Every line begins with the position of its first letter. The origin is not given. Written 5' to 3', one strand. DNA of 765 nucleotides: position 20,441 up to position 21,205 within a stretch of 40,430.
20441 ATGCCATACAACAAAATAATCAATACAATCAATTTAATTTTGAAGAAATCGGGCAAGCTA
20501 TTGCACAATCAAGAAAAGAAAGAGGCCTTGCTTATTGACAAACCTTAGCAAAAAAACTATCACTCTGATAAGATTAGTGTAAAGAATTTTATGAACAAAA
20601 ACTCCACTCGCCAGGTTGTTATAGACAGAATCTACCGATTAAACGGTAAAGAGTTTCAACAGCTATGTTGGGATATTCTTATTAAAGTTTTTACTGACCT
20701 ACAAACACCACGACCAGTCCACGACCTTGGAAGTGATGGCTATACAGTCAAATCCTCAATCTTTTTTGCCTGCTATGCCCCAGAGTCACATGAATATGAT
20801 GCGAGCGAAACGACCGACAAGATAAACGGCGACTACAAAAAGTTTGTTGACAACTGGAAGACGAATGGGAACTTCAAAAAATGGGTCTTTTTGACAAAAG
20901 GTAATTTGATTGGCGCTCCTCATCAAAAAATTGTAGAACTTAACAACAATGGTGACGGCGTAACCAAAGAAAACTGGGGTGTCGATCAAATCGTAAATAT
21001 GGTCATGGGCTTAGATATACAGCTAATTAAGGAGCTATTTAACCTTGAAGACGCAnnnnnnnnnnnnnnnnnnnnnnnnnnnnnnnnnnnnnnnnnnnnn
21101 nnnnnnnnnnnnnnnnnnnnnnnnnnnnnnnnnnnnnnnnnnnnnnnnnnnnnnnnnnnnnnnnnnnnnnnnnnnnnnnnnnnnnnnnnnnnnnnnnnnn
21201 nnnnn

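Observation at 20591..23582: Candidate ABC-three-component (ABC-3C) conflict system with an unassigned effector, inside a mobile island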

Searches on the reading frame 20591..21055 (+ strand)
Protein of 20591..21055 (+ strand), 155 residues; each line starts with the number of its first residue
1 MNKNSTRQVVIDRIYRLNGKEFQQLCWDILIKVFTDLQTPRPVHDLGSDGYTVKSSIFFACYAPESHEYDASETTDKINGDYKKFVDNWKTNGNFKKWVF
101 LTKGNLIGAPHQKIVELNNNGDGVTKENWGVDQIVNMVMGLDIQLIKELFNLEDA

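Call 53: predict_structure(alignment_id=A5)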
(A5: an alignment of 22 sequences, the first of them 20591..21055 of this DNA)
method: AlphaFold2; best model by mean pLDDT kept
length: 155 residues; sequences in the alignment: 22
mean_pLDDT: 88.1   pTM: 0.83
mean pLDDT of the five models: 88.1, 87.9, 87.4, 87.0, 86.6
residues with pLDDT >= 90: 108; 70-90: 34; 50-70: 8; < 50: 5
segments of 3 or more residues with pLDDT < 50: 43-47
pLDDT, mean of each block of 10 residues (from residue 1): 85 91 92 88 54 93 84 94 90 89 93 96 94 94 92 75
secondary structure, 60 per line:
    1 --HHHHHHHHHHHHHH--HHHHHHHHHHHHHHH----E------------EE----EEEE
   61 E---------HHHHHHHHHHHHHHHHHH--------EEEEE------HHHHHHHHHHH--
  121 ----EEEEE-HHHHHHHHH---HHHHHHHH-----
elements in order: H3-16 H19-33 E57-61 H71-88 E97-101 H108-118 E125-129 H131-139 H143-150

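Call 55: fold_search(model_id=the predicted structure, library=pdb)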
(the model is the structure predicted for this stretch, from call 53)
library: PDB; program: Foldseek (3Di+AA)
matches with E <= 10: 479; with E <= 0.001: 0
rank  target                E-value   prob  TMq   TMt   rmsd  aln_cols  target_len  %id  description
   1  7e8r                  5.6e-02  0.96  0.49  0.26   5.9       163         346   12  EcoT38I restriction endonuclease (released 2022-03-02)
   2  5a07_B                7.4e-02  0.54  0.32  0.15  13.8       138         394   12  X-ray structure of the mannosyltransferase Ktr4p from S. cerevisiae in complex with GDP (released 2015-08-26)
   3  7scl_B                7.9e-02  0.47  0.25  0.16  10.4       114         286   15  The X-ray crystal structure of Staphylococcus aureus Fatty Acid Kinase B1 (FakB1) mutant R173A in complex with Palmita (released 2021-10-27)
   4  5woo_B                1.1e-01  0.44  0.26  0.16  10.5       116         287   15  The crystal structure of the Staphylococcus aureus Fatty acid Kinase (Fak) B1 protein loaded with Myristic acid (C14:0 (released 2018-11-21)
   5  5a07_A                1.5e-01  0.38  0.32  0.15  14.4       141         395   15  X-ray structure of the mannosyltransferase Ktr4p from S. cerevisiae in complex with GDP (released 2015-08-26)
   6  5uto_B                1.9e-01  0.33  0.25  0.16  10.4       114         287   15  The crystal structure of the Staphylococcus aureus Fatty acid Kinase (Fak) B1 protein loaded with palmitic acid to 1.8 (released 2018-02-21)
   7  3puf_J                2.0e-01  0.54  0.27  0.17   8.0       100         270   11  Crystal structure of human RNase H2 complex (released 2010-12-22)
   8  6nm1_A                2.1e-01  0.33  0.25  0.16  10.4       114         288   15  The crystal structure of the Staphylococcus aureus Fatty acid Kinase (Fak) B1 protein A158L mutant to 2.33 Angstrom re (released 2020-01-15)
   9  7scl_A                2.2e-01  0.33  0.26  0.16  10.3       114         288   15  The X-ray crystal structure of Staphylococcus aureus Fatty Acid Kinase B1 (FakB1) mutant R173A in complex with Palmita (released 2021-10-27)
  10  6alw_B                2.4e-01  0.33  0.26  0.16  10.3       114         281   15  The crystal structure of the Staphylococcus aureus Fatty acid Kinase (Fak) B1 protein loaded with 12-Methyl Myristic A (released 2018-11-21)
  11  5a08_B                2.5e-01  0.33  0.32  0.15  13.7       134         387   12  X-ray structure of the mannosyltransferase Ktr4p from S. cerevisiae (released 2015-08-26)
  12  9bf0_C                3.5e-01  0.44  0.27  0.31   7.2        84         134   10  MID domain of human Argo2 bound to UTP (released 2024-07-10)
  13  6nm1_B                3.5e-01  0.18  0.23  0.14  11.5       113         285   13  The crystal structure of the Staphylococcus aureus Fatty acid Kinase (Fak) B1 protein A158L mutant to 2.33 Angstrom re (released 2020-01-15)
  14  7stb_D                5.3e-01  0.23  0.29  0.16   9.6       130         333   16  Closed state of Rad24-RFC:9-1-1 bound to a 5' ss/dsDNA junction (released 2022-03-23)
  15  1vpv_A                5.9e-01  0.16  0.22  0.15   8.7        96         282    8  Crystal structure of a degv lipid binding protein (tm1468) from thermotoga maritima at 2.45 A resolution (released 2004-12-07)
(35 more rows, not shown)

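Call 59: search_protein_representatives(protein=window:20591-21055:+)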
Query: 155 residues. Proteins with E-value up to 0.001 (for the whole library): 182; up to 1e-10: 22; up to 1e-30: 12. The best 150 are listed.
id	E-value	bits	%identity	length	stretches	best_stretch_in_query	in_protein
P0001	1.2e-101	353.2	100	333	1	1-155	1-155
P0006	1.8e-51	190.1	55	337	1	1-154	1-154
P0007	9.9e-50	184.5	52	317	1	1-153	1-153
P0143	2.0e-49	183.5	51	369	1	1-154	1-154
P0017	3.1e-46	173.1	53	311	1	6-153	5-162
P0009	1.3e-45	171.1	53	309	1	5-152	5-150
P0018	1.8e-43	164.2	51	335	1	5-152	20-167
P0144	1.4e-40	154.7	47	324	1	8-154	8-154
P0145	4.8e-35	136.8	42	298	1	2-154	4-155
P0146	9.3e-35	135.8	45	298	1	2-152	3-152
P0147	8.4e-33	129.5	47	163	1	1-150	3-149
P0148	9.2e-31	122.9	41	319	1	4-144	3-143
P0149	2.0e-30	121.8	50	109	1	1-105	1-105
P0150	3.1e-29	117.9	40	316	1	1-154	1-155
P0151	7.1e-26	107.0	39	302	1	9-154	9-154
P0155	1.2e-12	64.0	32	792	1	2-152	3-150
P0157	2.3e-11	59.8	38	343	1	16-139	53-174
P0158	9.2e-11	57.9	32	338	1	1-147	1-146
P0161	1.1e-09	54.4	32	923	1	1-142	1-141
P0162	1.6e-09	53.8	33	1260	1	1-151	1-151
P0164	2.9e-09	53.0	34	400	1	1-133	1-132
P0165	4.1e-09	52.5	33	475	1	1-149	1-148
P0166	4.9e-09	52.3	35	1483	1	14-150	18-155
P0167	7.2e-09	51.7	31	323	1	1-151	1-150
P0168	2.2e-08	50.1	32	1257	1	7-108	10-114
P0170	4.0e-08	49.3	28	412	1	4-152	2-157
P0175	9.7e-08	48.0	32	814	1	1-147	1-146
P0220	2.8e-05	40.1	30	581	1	9-148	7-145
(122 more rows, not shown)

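Call 60: search_protein_families(library=pfam, proteins=[P0162, P0166, P0168, P0155, P0161, P0175, P0165, P0164, P0170, P0220], max_evalue=0.01)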
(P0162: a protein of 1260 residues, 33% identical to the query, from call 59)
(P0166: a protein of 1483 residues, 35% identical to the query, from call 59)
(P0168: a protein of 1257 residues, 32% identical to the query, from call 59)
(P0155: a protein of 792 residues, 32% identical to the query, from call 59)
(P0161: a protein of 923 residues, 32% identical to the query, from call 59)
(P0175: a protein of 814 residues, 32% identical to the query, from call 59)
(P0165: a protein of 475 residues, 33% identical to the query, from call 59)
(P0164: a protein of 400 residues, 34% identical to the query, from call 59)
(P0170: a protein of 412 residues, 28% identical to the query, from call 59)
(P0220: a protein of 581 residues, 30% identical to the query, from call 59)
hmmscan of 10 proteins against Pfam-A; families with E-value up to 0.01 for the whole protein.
P0162 (1260 aa): 10 families
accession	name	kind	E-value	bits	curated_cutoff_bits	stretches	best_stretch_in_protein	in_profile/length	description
PF20698.3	PIN-TPR-GreABC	-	1.4e-09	38.8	27.8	1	958-1097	1-136/138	PIN domain associated with the TPR-GreAB-C-PIN system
PF13428.12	TPR_14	-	3.7e-08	33.7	23.5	0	239-272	4-37/44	Tetratricopeptide repeat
PF13174.12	TPR_6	-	6.4e-06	26.9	26.3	0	243-268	7-32/33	Tetratricopeptide repeat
PF07719.23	TPR_2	-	1.7e-05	25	27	1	207-235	6-34/34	Tetratricopeptide repeat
PF13424.12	TPR_12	-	1.9e-05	25.2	30.1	0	207-264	8-73/77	Tetratricopeptide repeat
PF14559.12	TPR_19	-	0.00063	20.5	25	0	419-454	17-52/68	Tetratricopeptide repeat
PF20308.4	TPR-S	-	0.00073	20.5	27.6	0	218-265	2-47/102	Tetratricopeptide Repeats-Sensor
PF00515.34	TPR_1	-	0.00073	19.7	27.8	1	206-231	5-30/34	Tetratricopeptide repeat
PF13432.12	TPR_16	-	0.0015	19.4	32.7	0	208-268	3-63/65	Tetratricopeptide repeat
PF13414.12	TPR_11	-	0.0029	17.7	26.8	0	209-246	1-38/42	TPR repeat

P0166 (1483 aa): 4 families
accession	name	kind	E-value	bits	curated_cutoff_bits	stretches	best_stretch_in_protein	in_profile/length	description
PF13676.11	TIR_2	-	2.4e-21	76.9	28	1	179-313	1-121/122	TIR domain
PF08357.16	SEFIR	-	2e-14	54.6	23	1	179-291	3-119/150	SEFIR domain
PF01582.25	TIR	-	0.00051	20.3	21.3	1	180-251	2-75/179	TIR domain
PF13191.12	AAA_16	-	0.0092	16.9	32.6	0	415-468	11-57/167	AAA ATPase domain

P0168 (1257 aa): 3 families
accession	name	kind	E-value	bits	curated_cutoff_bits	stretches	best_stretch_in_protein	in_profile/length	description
PF20698.3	PIN-TPR-GreABC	-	3.1e-11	44.1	27.8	1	945-1079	1-134/138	PIN domain associated with the TPR-GreAB-C-PIN system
PF13428.12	TPR_14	-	0.00025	21.9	23.5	0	317-345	4-32/44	Tetratricopeptide repeat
PF14559.12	TPR_19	-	0.00057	20.6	25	0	229-277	9-57/68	Tetratricopeptide repeat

P0155 (792 aa): 23 families
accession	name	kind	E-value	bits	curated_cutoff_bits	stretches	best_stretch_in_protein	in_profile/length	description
PF13424.12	TPR_12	-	1.4e-50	169.8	30.1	4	637-711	3-77/77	Tetratricopeptide repeat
PF13374.12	TPR_10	-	4.5e-30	103.2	27.5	3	637-671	2-36/42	Tetratricopeptide repeat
PF24885.1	TPR_NPHP3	-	5.4e-19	69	100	1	584-714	82-218/239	Nephrocystin-3 TPR domain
PF00515.34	TPR_1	-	8.9e-18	63.7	27.8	2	637-667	1-31/34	Tetratricopeptide repeat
PF13176.12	TPR_7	-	2.5e-17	61.9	27.9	2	639-669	1-31/36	Tetratricopeptide repeat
PF07719.23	TPR_2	-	6.9e-17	60.5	27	2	637-667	1-31/34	Tetratricopeptide repeat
PF13181.12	TPR_8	-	2.1e-16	59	25.7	2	638-669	2-33/34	Tetratricopeptide repeat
PF00931.28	NB-ARC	-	1.8e-15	57.3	23.5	1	195-377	20-214/248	NB-ARC domain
PF25000.1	DUF7779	-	1e-14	54.9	27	1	417-503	4-93/95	Domain of unknown function (DUF7779)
PF14559.12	TPR_19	-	3.3e-11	43.8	25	1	610-667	6-55/68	Tetratricopeptide repeat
PF17874.7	TPR_MalT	-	2.6e-10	40.5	45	1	613-790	19-191/336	MalT-like TPR region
PF13428.12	TPR_14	-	8.6e-09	35.7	23.5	0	684-720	6-42/44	Tetratricopeptide repeat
PF13432.12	TPR_16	-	1e-07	32.7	32.7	1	610-666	12-60/65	Tetratricopeptide repeat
PF13414.12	TPR_11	-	5.4e-06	26.4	26.8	1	644-669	1-26/42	TPR repeat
PF08631.16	SPO22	-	6.6e-06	26.2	27.5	1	611-761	8-167/274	Meiosis protein SPO22/ZIP4 like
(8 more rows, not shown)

P0161 (923 aa): 6 families
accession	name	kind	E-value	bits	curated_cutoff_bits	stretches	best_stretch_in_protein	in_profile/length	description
PF14559.12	TPR_19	-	7.3e-07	29.9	25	0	213-265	5-57/68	Tetratricopeptide repeat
PF07719.23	TPR_2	-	4.9e-06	26.7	27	0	202-232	4-34/34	Tetratricopeptide repeat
PF13432.12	TPR_16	-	0.00022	22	32.7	0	303-350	2-49/65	Tetratricopeptide repeat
PF13428.12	TPR_14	-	0.00029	21.7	23.5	0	424-451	1-28/44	Tetratricopeptide repeat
PF00515.34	TPR_1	-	0.007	16.6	27.8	1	200-231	2-33/34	Tetratricopeptide repeat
PF13181.12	TPR_8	-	0.0082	16.7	25.7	1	200-232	2-34/34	Tetratricopeptide repeat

P0175 (814 aa): 4 families
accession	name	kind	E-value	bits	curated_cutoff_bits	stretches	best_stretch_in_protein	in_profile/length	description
PF25199.1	nSTAND_NTPase5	-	5.9e-09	36.3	34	1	194-297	37-134/145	Novel STAND NTPase 5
PF13401.12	AAA_22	-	0.0019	19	27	0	199-259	6-64/130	AAA domain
PF05729.18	NACHT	-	0.0035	17.6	26.7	0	201-229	3-31/167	NACHT domain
PF24883.2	NPHP3_N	-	0.0076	16.9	24.8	0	201-255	25-78/164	Nephrocystin 3, N-terminal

P0165 (475 aa): 2 families
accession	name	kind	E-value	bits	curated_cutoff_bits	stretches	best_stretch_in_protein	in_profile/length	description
PF13424.12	TPR_12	-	0.00044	20.8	30.1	1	407-445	39-77/77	Tetratricopeptide repeat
PF13374.12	TPR_10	-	0.0033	17.9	27.5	1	413-445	2-34/42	Tetratricopeptide repeat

P0164 (400 aa): 7 families
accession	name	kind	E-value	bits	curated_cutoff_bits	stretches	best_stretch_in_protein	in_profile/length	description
PF00515.34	TPR_1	-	1.3e-05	25.3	27.8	1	203-233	4-34/34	Tetratricopeptide repeat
PF13174.12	TPR_6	-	0.00011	23.1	26.3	0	207-231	7-31/33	Tetratricopeptide repeat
PF07719.23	TPR_2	-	0.00011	22.5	27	1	203-233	4-34/34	Tetratricopeptide repeat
PF14559.12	TPR_19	-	0.00023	21.9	25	0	212-269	3-60/68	Tetratricopeptide repeat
PF13428.12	TPR_14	-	0.00073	20.4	23.5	0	204-236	5-37/44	Tetratricopeptide repeat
PF13176.12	TPR_7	-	0.0015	18.9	27.9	1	205-227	4-28/36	Tetratricopeptide repeat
PF13424.12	TPR_12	-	0.0046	17.6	30.1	0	201-253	4-58/77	Tetratricopeptide repeat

P0170 (412 aa): 1 family
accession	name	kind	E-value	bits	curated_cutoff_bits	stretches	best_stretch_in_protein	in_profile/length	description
PF10987.13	DUF2806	-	9.8e-13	48.9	24.5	1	201-395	14-219/221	Protein of unknown function (DUF2806)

P0220 (581 aa): 0 families

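Call 61: search_protein_families(library=padloc, proteins=[P0162, P0166, P0168, P0155, P0161, P0175, P0165, P0164, P0170, P0220], max_evalue=0.001)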
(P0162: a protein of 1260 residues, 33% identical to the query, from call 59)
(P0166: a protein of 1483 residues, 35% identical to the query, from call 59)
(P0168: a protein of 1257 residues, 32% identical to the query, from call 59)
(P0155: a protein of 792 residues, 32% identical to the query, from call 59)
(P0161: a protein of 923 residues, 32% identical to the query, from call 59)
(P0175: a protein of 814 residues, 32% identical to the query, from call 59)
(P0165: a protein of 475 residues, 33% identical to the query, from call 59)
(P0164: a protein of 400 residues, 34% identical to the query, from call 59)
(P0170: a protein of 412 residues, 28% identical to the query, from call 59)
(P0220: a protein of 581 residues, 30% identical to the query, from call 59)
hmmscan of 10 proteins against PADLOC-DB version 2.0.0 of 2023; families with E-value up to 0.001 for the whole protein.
P0162 (1260 aa): 1 family
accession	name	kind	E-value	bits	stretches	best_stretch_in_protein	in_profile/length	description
PDLC03852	LmuA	-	0.00035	18.7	1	11-115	12-124/336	-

P0166 (1483 aa): 5 families
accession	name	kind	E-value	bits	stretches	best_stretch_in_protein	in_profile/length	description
PDLC03991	PD-Lambda-4_A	-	3.2e-219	728.7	1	377-1464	180-1264/1283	-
PDLC03990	PD-Lambda-4_A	-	1.2e-146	488.2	1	551-1463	7-923/943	-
PDLC03957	bSEFIR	-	8.6e-57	191.8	1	169-565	31-318/412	-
PDLC03989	PD-Lambda-4_A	-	9.8e-43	144.7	1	1025-1463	5-448/468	-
PDLC05062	PDC-S66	-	3e-10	38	1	178-246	150-216/282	-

P0168 (1257 aa): 1 family
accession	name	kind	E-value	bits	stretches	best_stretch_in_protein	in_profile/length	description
PDLC03852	LmuA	-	0.00059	17.9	0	14-107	12-109/336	-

P0155 (792 aa): 3 families
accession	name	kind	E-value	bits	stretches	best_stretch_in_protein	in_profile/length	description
PDLC01169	TPR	-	5.5e-12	43.6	1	603-752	81-221/252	TPR repeats containing protein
PDLC01171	TPR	-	0.00014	19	0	617-710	163-247/504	TPR repeats containing protein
PDLC01172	TPR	-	0.0002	18.3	0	618-704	343-426/448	TPR repeats containing protein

P0161 (923 aa): 0 families

P0175 (814 aa): 2 families
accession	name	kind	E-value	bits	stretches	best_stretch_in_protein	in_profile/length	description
PDLC03852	LmuA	-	7.7e-08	30.7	1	11-132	12-140/336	-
PDLC04140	mad8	-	3.3e-06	24.8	1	199-279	28-95/314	mads_8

P0165 (475 aa): 0 families

P0164 (400 aa): 1 family
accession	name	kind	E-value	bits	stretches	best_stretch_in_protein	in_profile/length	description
PDLC03852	LmuA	-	9e-05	20.6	1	11-57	12-59/336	-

P0170 (412 aa): 1 family
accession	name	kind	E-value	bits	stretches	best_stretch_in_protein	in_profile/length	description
PDLC03852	LmuA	-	2.9e-09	35.3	1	10-142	13-139/336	-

P0220 (581 aa): 1 family
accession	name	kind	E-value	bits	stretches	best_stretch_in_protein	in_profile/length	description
PDLC03852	LmuA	-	8e-06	24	1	9-127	12-137/336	-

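Call 64: list_cluster_members(proteins=[P0170, P0175, P0155, P0162, P0164, P0220, P0158, P0167, P0143, P0157])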
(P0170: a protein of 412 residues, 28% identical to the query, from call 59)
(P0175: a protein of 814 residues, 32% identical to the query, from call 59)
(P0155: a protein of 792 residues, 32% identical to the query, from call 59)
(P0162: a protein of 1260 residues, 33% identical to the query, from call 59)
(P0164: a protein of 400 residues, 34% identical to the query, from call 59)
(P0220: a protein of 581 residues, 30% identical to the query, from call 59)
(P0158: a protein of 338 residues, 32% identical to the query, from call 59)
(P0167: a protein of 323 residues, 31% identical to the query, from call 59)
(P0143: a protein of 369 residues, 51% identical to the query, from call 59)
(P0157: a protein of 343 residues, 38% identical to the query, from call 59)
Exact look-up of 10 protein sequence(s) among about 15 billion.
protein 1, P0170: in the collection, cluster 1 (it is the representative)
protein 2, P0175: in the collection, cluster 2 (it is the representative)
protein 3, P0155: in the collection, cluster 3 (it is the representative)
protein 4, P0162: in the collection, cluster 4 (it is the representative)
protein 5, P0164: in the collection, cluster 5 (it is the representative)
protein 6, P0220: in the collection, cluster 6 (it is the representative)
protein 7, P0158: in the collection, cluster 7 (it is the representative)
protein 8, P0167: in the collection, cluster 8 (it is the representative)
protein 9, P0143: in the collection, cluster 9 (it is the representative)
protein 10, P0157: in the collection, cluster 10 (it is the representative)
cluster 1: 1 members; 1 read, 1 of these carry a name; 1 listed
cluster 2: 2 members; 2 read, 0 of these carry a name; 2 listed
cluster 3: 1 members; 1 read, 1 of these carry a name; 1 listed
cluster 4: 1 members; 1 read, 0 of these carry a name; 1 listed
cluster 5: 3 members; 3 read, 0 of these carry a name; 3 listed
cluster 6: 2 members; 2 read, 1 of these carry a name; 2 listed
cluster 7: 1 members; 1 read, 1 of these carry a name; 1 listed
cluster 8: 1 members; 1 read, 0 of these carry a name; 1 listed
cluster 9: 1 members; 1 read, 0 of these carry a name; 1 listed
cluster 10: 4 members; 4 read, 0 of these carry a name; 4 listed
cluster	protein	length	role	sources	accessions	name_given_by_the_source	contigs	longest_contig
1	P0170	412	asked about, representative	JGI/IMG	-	Protein of unknown function (DUF2806)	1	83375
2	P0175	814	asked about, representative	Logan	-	-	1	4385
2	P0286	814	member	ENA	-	-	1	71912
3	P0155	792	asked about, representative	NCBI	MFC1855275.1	tetratricopeptide repeat protein [Thermodesulfobacteriota bacterium]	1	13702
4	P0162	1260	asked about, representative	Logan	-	-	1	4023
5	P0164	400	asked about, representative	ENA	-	-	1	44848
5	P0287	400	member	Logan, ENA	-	-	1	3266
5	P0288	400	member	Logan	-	-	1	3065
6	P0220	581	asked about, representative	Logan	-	-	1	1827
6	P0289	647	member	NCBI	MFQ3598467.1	MAG: hypothetical protein SNJ66_08990 [Chloroherpetonaceae bacterium]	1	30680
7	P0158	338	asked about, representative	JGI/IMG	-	hypothetical protein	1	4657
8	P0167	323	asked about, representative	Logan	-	-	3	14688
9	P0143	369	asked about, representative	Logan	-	-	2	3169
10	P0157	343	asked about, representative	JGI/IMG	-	-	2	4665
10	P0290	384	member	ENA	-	-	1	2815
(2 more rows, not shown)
